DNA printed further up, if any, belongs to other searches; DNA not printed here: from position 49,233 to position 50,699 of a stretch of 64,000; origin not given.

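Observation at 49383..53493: Four-gene signalling module (HDOD-sigma4, HDOD, GAF histidine kinase, TM protein) between fliA and flgF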

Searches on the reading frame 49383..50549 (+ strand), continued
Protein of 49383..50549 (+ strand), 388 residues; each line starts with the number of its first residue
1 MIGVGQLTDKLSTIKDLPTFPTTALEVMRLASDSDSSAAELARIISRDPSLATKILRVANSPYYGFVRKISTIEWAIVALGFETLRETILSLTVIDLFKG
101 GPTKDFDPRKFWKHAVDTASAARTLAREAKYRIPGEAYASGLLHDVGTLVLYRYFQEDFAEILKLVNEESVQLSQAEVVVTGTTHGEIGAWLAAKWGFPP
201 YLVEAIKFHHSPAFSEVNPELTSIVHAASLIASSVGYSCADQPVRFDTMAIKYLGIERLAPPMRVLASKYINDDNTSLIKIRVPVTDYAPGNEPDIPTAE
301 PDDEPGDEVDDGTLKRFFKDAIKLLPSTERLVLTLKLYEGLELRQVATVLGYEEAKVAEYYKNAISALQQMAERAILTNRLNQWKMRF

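Call 12: find_encoding_contigs(protein=P0022, flank=10000, max_places=2)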
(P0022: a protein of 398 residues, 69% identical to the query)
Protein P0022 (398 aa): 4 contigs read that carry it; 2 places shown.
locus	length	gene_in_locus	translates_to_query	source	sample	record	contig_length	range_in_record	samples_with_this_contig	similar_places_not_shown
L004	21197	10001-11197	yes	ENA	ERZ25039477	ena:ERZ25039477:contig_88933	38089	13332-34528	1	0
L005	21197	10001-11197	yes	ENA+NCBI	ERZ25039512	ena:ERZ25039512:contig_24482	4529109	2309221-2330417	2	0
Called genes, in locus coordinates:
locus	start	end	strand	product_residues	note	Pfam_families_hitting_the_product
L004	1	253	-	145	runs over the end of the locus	PF00361:Proton_antipo_M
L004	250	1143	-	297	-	PF00361:Proton_antipo_M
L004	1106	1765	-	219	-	PF00361:Proton_antipo_M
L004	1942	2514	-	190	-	PF00361:Proton_antipo_M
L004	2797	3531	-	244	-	-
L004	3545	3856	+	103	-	-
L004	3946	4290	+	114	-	-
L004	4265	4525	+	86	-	-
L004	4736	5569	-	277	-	PF00499:Oxidored_q3, PF00420:Oxidored_q2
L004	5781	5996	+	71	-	-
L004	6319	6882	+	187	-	PF00771:FHIPEP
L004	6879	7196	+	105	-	-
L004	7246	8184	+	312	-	PF00448:SRP54, PF13479:AAA_24 (weak)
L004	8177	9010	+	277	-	PF25199:nSTAND_NTPase5 (weak), PF06564:CBP_BcsQ (weak), PF10609:ParA, PF13614:AAA_31, PF00142:Fer4_NifH (faint), PF01656:CbiA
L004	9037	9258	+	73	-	-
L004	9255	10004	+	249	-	PF04542:Sigma70_r2, PF08281:Sigma70_r4_2, PF04545:Sigma70_r4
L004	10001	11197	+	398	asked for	PF08668:HDOD, PF01966:HD (weak), PF04545:Sigma70_r4 (faint)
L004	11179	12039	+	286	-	PF08668:HDOD, PF01966:HD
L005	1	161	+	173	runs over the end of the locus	PF03748:FliL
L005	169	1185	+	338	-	PF02154:FliM, PF01052:FliMN_C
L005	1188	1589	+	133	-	PF28396:SepQ_C (weak), PF01052:FliMN_C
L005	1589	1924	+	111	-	PF04347:FliO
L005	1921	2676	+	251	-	PF00813:FliP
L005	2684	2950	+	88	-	PF01313:Bac_export_3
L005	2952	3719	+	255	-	PF01311:Bac_export_1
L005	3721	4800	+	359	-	PF01312:Bac_export_2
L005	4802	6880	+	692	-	PF00771:FHIPEP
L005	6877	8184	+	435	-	PF00448:SRP54, PF13479:AAA_24 (weak)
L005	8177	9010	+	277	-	PF25199:nSTAND_NTPase5 (weak), PF06564:CBP_BcsQ (weak), PF10609:ParA, PF13614:AAA_31, PF00142:Fer4_NifH (faint), PF01656:CbiA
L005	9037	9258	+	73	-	-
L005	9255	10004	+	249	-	PF04542:Sigma70_r2, PF08281:Sigma70_r4_2, PF04545:Sigma70_r4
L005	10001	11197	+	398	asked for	PF08668:HDOD, PF01966:HD (weak), PF04545:Sigma70_r4 (faint)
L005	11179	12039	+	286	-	PF08668:HDOD, PF01966:HD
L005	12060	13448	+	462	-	PF01590:GAF, PF13492:GAF_3 (weak), PF13185:GAF_2, PF00512:HisKA, PF02518:HATPase_c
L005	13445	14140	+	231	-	-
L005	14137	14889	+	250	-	PF00460:Flg_bb_rod, PF22692:LlgE_F_G_D1, PF06429:Flg_bbr_C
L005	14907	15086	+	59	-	-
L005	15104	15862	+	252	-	PF00460:Flg_bb_rod, PF22692:LlgE_F_G_D1, PF06429:Flg_bbr_C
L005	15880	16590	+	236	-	PF13144:ChapFlgA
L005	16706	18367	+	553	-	PF02107:FlgH, PF02119:FlgI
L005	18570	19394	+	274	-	PF10135:Rod-binding (weak), PF01464:SLT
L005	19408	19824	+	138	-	PF05130:FlgN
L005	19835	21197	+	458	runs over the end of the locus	PF00460:Flg_bb_rod, PF22638:FlgK_D1, PF06429:Flg_bbr_C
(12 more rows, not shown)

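Call 22: find_encoding_contigs(protein=P0054, flank=10000, max_places=1)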
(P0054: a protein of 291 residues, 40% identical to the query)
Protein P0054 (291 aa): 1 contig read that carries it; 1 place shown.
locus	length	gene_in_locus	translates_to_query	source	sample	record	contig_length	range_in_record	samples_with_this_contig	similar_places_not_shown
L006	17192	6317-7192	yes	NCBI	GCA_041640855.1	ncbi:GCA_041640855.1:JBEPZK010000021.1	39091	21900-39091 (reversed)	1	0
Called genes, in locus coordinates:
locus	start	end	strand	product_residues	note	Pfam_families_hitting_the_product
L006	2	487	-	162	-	?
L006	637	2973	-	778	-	PF02706:Wzz, PF09140:MipZ (faint), PF13807:GNVR, PF01656:CbiA, PF10609:ParA, PF13614:AAA_31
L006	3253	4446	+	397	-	PF00448:SRP54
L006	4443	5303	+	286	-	PF01656:CbiA, PF06564:CBP_BcsQ (weak), PF09140:MipZ (faint), PF10609:ParA, PF13614:AAA_31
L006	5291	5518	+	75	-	-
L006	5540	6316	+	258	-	PF04542:Sigma70_r2, PF04539:Sigma70_r3, PF04545:Sigma70_r4, PF08281:Sigma70_r4_2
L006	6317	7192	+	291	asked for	PF08668:HDOD, PF01966:HD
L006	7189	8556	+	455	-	PF01590:GAF (weak), PF13185:GAF_2, PF13492:GAF_3, PF00512:HisKA, PF02518:HATPase_c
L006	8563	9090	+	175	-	PF19610:DUF6115 (faint)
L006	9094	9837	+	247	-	PF00460:Flg_bb_rod, PF22692:LlgE_F_G_D1, PF06429:Flg_bbr_C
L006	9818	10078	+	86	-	-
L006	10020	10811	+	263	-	PF00460:Flg_bb_rod, PF22692:LlgE_F_G_D1, PF06429:Flg_bbr_C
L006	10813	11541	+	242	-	PF13144:ChapFlgA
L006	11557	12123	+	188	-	PF02107:FlgH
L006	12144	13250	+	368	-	PF02119:FlgI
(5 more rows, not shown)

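Call 23: find_encoding_contigs(protein=P0075, flank=10000, max_places=1)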
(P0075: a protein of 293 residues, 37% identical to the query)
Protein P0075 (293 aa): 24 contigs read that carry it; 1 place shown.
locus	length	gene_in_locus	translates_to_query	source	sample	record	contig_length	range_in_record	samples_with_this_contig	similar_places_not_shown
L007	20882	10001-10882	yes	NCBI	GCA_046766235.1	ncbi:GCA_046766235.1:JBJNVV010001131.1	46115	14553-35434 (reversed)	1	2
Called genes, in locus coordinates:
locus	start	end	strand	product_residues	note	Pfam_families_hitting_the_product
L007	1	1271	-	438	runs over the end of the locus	PF12797:Fer4_2 (weak), PF12837:Fer4_6 (weak), PF13237:Fer4_10, PF14697:Fer4_21, PF12838:Fer4_7, PF13187:Fer4_9 (weak), PF07992:Pyr_redox_2, PF13738:Pyr_redox_3, +6 more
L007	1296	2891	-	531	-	-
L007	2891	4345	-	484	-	PF02085:Cytochrom_CIII (faint), PF14522:Cytochrome_C7 (faint), PF22113:Mtrc-MtrF_II-IV_dom (faint)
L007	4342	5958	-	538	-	PF02085:Cytochrom_CIII (faint), PF09699:Paired_CXXCH_1 (faint), PF14522:Cytochrome_C7 (faint), PF14537:Cytochrom_c3_2 (faint), PF22113:Mtrc-MtrF_II-IV_dom (faint)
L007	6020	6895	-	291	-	-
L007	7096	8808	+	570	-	PF00749:tRNA-synt_1c, PF03950:tRNA-synt_1c_C, PF20974:tRNA-synt_1c_C2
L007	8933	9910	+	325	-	PF00586:AIRS, PF02769:AIRS_C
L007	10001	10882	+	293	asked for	PF08668:HDOD, PF01966:HD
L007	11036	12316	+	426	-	PF00149:Metallophos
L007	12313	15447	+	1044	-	PF02463:SMC_N (faint)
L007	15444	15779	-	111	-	PF12802:MarR_2 (weak), PF01022:HTH_5, PF12840:HTH_20, PF13412:HTH_24 (weak), PF25212:HVO_A0114, PF09339:HTH_IclR (faint), PF13601:HTH_34 (weak)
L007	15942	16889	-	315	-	PF02401:LYTB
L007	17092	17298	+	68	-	PF11127:YgaP-like_TM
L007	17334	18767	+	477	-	PF02321:OEP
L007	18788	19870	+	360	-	PF25917:BSH_RND, PF25919:BSH_CusB, PF25973:BSH_CzcB, PF25881:HH_YBHG, PF25876:HH_MFP_RND (weak), PF25954:Beta-barrel_RND_2, PF25967:RND-MFP_C (weak), PF25989:YknX_C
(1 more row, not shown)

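Call 44: search_solved_structures(query=window:49383-50549:+, max_evalue=0.01, show_alignments=2)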
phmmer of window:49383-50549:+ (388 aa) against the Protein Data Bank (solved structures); distinct sequences matched with E-value up to 0.01: 16.
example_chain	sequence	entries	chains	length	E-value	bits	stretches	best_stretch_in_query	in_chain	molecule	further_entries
3hc1_A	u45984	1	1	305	6.5e-36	127.3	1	11-211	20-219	uncharacterized HDOD domain protein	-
3p3q_A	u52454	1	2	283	1.3e-28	103.3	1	16-210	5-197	MmoQ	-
3ljx_A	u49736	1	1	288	2e-28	102.7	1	15-210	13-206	MmoQ Response regulator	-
3m1t_A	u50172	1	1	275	2e-28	102.7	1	11-233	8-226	Putative phosphohydrolase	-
9qzk_A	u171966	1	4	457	1.5e-23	86.6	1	9-230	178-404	HDOD domain-containing protein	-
3mem_A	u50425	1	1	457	8.8e-18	67.7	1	9-215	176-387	Putative signal transduction protein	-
1vqr_A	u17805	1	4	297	8.1e-17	64.5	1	11-215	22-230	hypothetical protein Cj0248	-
3i7a_A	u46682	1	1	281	1.3e-10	44.1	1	15-207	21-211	Putative metal-dependent phosphohydrolase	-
6pfj_A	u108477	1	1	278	5.7e-07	32.1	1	302-368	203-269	RNA polymerase sigma factor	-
6pfv_A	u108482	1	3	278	6.5e-07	31.9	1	302-368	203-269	RNA polymerase sigma factor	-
6pmi_F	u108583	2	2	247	2.3e-05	26.8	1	303-370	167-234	RNA polymerase sigma factor FliA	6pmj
7lq4_A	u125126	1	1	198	3.4e-05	26.2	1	313-370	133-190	WhiG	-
9wsf_A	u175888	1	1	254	0.00039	22.7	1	302-368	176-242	RNA polymerase sigma factor FliA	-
9wsm_F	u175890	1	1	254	0.0004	22.7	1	302-368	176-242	RNA polymerase sigma factor FliA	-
1rp3_A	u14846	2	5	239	0.004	19.4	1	307-373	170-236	RNA polymerase sigma factor SIGMA-28 (FliA) | RNA polymerase sigma factor FliA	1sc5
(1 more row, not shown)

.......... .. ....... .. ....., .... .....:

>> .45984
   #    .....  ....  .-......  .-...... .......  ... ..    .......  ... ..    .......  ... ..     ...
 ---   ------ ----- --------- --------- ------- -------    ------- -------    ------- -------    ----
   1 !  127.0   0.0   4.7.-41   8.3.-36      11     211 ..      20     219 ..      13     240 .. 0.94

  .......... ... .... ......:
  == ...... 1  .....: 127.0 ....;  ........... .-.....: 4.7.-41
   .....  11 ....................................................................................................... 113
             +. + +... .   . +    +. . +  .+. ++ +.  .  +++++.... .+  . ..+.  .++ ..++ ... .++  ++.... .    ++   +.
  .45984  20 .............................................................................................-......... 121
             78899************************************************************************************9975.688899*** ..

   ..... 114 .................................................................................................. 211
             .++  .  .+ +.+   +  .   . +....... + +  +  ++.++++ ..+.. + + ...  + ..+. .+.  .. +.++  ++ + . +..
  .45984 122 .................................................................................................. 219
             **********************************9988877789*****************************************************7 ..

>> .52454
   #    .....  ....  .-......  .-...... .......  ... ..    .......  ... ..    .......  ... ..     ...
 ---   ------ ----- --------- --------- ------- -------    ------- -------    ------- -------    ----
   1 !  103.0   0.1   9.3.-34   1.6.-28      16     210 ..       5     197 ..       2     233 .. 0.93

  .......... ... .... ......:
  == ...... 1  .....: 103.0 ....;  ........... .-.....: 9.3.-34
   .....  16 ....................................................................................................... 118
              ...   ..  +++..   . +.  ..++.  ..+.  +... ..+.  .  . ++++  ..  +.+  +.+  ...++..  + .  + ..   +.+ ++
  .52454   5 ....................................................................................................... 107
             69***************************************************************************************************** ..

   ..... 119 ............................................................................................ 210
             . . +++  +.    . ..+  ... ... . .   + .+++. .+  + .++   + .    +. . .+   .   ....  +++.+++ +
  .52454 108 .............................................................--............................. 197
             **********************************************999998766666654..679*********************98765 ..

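Call 51: predict_structure(alignment_id=A4)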
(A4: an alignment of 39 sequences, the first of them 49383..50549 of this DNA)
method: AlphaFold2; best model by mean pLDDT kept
length: 388 residues; sequences in the alignment: 39
mean_pLDDT: 74.6   pTM: 0.64
mean pLDDT of the five models: 74.6, 73.4, 69.6, 67.4, 62.2
residues with pLDDT >= 90: 113; 70-90: 148; 50-70: 67; < 50: 60
segments of 3 or more residues with pLDDT < 50: 65-69, 274-325
pLDDT, mean of each block of 10 residues (from residue 1): 71 80 78 66 78 70 49 68 72 67 77 88 92 87 92 90 94 94 93 91 96 95 97 88 90 91 89 43 28 33 33 37 51 62 70 84 85 76 59
secondary structure, 60 per line:
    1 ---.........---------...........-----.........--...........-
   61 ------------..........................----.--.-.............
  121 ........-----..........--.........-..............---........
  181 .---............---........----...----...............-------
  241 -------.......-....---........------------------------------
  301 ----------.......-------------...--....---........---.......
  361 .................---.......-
elements in order: H4-12 H22-32 H38-46 H49-59 H73-98 H108-128 H134-143 H146-154 H156-169 H173-181 H185-196 H200-207 H219-233 H248-254 H256-259 H263-270 H311-317 H336-339 H343-350 H354-377 H381-387

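Call 79: fold_search(model_id=the predicted structure, library=pdb)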
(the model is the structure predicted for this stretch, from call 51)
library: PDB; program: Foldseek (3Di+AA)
matches with E <= 10: 210; with E <= 0.001: 12
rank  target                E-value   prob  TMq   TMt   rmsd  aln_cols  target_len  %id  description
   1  3hc1                  8.7e-11  1.00  0.56  0.70   4.7       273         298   27  Crystal structure of HDOD domain protein with unknown function (NP_953345.1) from GEOBACTER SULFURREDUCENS at 1.90 A res (released 2009-06-02)
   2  9qzk_A                1.0e-09  1.00  0.54  0.47   3.9       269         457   27  SadB of Pseudomonas aeruginosa (released 2025-05-28)
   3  3m1t                  1.2e-08  1.00  0.50  0.69   5.9       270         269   26  Crystal structure of Putative phosphohydrolase (YP_929327.1) from Shewanella amazonensis SB2B at 1.62 A resolution (released 2010-03-31)
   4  3mem                  3.5e-08  1.00  0.55  0.48   3.9       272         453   23  Crystal structure of a Putative signal transduction protein (Maqu_0641) from MARINOBACTER AQUAEOLEI VT8 at 2.25 A resolu (released 2010-05-19)
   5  3p3q_A                1.6e-07  1.00  0.32  0.49  12.4       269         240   28  Crystal Structure of MmoQ Response regulator from Methylococcus capsulatus str. Bath at the resolution 2.4A, Northeast (released 2010-11-10)
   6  3p3q_B                1.8e-07  1.00  0.35  0.50  12.4       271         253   28  Crystal Structure of MmoQ Response regulator from Methylococcus capsulatus str. Bath at the resolution 2.4A, Northeast (released 2010-11-10)
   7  3i7a                  6.2e-07  1.00  0.43  0.57   6.9       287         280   20  Crystal structure of Putative metal-dependent phosphohydrolase (YP_926882.1) from Shewanella amazonensis SB2B at 2.06 A  (released 2009-07-21)
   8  3ljx                  9.1e-07  1.00  0.33  0.48  12.0       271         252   26  Crystal Structure of MmoQ Response regulator (fragment 20-298) from Methylococcus capsulatus str. Bath, Northeast Struct (released 2010-02-16)
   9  1vqr_C                1.4e-05  1.00  0.30  0.39  12.3       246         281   22  Crystal structure of a virulence factor (cj0248) from campylobacter jejuni subsp. jejuni at 2.25 A resolution (released 2004-12-28)
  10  1vqr_B                1.4e-05  1.00  0.29  0.39  12.6       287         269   21  Crystal structure of a virulence factor (cj0248) from campylobacter jejuni subsp. jejuni at 2.25 A resolution (released 2004-12-28)
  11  1vqr_A                1.8e-05  1.00  0.31  0.40  12.4       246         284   22  Crystal structure of a virulence factor (cj0248) from campylobacter jejuni subsp. jejuni at 2.25 A resolution (released 2004-12-28)
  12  1vqr_D                2.1e-05  1.00  0.31  0.41  11.9       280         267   20  Crystal structure of a virulence factor (cj0248) from campylobacter jejuni subsp. jejuni at 2.25 A resolution (released 2004-12-28)
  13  8wmy_B                9.9e-02  0.99  0.24  0.45   9.1       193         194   18  Crystal structure of YqeK in complex with MG and ADP. (released 2023-10-25)
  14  8wmy_A                1.2e-01  0.99  0.25  0.45  10.6       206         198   16  Crystal structure of YqeK in complex with MG and ADP. (released 2023-10-25)
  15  3wfp_B                1.3e-01  0.84  0.25  0.23  16.5       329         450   13  tRNA processing enzyme (apo form 2) (released 2014-01-01)
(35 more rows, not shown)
